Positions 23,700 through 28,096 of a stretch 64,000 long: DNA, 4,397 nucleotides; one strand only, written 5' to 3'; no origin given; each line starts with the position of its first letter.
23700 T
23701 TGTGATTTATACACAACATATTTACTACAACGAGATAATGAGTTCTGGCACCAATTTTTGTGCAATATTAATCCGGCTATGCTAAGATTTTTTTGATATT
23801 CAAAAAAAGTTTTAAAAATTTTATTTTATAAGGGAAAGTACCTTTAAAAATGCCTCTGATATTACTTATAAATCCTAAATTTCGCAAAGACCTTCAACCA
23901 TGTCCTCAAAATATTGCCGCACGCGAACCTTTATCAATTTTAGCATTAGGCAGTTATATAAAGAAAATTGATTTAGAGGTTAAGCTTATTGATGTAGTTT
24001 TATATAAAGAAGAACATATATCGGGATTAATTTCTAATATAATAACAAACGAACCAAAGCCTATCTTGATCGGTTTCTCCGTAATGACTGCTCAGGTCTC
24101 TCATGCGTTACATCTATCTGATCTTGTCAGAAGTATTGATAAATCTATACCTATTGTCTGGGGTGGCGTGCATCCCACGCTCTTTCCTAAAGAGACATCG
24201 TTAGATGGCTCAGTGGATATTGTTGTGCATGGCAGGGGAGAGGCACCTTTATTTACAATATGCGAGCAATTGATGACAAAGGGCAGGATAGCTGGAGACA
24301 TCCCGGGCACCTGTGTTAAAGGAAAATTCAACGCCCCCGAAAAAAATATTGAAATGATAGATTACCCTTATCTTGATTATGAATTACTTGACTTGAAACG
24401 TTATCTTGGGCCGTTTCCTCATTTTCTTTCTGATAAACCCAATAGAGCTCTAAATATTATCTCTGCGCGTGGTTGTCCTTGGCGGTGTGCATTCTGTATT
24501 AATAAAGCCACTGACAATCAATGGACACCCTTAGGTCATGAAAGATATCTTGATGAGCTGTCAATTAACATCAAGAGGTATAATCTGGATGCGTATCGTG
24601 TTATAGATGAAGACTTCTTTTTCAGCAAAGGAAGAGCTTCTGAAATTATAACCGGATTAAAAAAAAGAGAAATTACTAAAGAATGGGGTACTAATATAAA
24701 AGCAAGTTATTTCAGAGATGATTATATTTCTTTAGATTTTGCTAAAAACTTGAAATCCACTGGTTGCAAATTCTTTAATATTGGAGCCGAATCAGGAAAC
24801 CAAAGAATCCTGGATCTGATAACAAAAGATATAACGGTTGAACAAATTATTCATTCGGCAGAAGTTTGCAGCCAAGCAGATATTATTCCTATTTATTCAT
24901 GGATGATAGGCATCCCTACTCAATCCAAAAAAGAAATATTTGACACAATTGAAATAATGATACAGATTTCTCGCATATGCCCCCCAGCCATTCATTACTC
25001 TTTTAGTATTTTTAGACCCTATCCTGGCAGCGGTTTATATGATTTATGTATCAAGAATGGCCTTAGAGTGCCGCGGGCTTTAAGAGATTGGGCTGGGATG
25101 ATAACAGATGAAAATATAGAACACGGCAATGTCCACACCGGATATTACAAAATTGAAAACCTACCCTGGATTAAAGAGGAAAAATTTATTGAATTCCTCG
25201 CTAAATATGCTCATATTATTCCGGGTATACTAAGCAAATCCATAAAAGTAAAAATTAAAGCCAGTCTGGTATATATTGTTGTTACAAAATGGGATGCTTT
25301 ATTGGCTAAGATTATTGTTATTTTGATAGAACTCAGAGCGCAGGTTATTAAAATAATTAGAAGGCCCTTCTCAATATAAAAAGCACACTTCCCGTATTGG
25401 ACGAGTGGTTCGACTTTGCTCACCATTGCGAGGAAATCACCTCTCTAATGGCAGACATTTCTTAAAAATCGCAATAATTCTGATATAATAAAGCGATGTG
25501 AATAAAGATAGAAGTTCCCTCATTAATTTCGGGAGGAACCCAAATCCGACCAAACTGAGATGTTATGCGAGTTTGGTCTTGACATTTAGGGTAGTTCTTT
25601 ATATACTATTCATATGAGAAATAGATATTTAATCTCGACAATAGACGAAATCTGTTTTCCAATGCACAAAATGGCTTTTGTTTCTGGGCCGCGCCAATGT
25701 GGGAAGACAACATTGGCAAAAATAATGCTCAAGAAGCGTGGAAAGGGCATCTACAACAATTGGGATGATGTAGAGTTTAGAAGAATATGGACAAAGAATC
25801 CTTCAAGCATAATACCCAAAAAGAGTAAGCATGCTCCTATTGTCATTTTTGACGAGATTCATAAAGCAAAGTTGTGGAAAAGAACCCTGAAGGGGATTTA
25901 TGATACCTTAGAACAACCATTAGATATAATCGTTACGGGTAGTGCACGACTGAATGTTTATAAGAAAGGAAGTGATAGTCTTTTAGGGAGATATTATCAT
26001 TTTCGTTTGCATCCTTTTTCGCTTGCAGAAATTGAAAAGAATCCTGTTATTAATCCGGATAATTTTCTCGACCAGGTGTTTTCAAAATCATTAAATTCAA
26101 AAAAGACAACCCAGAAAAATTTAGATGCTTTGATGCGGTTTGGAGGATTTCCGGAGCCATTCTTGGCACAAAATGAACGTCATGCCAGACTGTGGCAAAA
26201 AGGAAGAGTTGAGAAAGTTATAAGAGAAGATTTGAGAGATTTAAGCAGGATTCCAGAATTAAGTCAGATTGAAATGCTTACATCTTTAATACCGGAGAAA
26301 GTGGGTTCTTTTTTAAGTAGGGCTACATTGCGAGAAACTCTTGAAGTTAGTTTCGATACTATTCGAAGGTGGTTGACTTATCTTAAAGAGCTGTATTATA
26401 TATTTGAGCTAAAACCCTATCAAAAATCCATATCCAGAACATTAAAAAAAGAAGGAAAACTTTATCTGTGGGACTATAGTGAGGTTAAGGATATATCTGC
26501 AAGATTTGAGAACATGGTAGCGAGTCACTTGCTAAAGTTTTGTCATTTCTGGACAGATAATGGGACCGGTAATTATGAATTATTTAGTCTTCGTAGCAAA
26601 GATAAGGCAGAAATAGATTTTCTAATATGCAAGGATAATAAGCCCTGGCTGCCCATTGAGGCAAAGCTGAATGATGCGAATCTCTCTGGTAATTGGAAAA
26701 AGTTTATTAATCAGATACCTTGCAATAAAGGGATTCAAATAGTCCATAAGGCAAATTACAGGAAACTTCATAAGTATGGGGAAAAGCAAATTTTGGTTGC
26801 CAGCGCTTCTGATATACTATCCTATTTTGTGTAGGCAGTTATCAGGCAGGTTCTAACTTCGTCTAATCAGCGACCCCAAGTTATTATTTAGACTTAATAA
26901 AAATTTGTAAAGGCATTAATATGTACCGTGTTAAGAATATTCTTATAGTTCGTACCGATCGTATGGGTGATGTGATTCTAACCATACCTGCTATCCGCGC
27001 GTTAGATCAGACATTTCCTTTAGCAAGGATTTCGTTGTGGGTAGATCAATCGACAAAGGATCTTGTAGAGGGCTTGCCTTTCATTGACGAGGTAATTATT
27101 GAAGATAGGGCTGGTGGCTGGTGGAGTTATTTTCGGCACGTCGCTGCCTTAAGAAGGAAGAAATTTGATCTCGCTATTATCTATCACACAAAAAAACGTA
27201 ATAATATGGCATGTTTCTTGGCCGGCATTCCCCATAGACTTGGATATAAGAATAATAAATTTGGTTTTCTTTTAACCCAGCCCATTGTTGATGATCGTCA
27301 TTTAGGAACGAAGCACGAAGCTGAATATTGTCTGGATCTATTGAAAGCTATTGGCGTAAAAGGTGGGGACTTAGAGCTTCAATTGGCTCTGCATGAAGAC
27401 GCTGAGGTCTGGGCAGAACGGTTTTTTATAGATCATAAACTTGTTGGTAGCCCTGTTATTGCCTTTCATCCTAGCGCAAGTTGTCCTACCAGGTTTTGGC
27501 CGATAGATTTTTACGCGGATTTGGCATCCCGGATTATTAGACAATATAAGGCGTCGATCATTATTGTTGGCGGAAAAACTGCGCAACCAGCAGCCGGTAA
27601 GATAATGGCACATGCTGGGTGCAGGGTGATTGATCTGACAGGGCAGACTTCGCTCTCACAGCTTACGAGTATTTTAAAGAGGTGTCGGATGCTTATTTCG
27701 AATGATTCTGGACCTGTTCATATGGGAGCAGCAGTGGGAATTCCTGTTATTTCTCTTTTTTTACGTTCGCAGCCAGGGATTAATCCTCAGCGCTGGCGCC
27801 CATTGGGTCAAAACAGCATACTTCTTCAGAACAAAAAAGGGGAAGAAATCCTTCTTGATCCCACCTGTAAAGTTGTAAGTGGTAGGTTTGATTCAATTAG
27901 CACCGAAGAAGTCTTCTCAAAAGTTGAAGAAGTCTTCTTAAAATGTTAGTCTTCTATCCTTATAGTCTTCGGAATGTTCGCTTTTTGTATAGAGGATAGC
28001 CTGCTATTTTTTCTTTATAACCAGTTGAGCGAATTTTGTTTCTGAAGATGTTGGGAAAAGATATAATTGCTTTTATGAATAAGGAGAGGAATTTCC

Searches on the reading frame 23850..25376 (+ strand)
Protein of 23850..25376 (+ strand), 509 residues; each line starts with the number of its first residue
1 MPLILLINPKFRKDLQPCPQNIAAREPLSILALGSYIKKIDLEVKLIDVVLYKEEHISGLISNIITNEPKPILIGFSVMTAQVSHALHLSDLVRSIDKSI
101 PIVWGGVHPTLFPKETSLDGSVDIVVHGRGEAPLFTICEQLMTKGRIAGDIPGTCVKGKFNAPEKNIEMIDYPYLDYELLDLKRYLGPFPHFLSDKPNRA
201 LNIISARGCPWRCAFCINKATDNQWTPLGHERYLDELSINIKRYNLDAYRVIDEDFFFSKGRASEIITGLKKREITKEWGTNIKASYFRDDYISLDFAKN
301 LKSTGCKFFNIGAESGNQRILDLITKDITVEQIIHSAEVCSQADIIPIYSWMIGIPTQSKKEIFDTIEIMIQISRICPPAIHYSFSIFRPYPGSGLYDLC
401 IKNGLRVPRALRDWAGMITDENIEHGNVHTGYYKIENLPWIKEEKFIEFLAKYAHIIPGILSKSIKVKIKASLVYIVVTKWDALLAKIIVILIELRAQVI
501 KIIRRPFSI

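Call 42: search_protein_families(library=pfam, proteins=[window:23850-25376:+], max_evalue=0.00001)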
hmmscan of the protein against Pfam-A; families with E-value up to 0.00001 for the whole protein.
window:23850-25376:+ (509 aa): 2 families
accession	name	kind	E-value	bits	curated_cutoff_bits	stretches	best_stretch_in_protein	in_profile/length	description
PF04055.27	Radical_SAM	-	5.5e-15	56.4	29.5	1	203-368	1-164/166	Radical SAM superfamily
PF02310.24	B12-binding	-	6e-12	45.9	32.1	1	30-134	17-117/121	B12 binding domain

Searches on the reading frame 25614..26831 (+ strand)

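Call 42: search_protein_families(library=pfam, proteins=[window:25614-26831:+], max_evalue=0.00001)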
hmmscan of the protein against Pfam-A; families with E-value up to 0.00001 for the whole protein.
window:25614-26831:+ (406 aa): 2 families
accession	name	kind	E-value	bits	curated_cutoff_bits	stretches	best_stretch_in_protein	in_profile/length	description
PF13173.12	AAA_14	-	1.5e-26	93.4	27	1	18-140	2-128/129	AAA domain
PF13635.12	DUF4143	-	2.4e-22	79.8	28.1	1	205-352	2-159/160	Domain of unknown function (DUF4143)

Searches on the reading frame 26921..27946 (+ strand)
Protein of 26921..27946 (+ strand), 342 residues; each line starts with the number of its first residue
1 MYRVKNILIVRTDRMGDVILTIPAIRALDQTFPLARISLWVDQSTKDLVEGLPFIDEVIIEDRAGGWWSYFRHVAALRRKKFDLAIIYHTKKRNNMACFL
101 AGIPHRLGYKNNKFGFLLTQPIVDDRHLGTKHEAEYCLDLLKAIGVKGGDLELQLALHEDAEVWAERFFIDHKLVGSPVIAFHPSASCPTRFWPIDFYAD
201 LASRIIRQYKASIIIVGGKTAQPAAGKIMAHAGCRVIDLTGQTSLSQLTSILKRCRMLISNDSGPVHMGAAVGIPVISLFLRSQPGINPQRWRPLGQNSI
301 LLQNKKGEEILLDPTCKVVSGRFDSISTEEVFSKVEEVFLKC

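Call 42: search_protein_families(library=pfam, proteins=[window:26921-27946:+], max_evalue=0.00001)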
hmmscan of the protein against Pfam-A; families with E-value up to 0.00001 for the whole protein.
window:26921-27946:+ (342 aa): 1 family
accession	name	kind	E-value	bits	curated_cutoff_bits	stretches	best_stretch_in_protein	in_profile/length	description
PF01075.23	Glyco_transf_9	-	6.4e-28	98.2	22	1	71-308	2-233/247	Glycosyltransferase family 9 (heptosyltransferase)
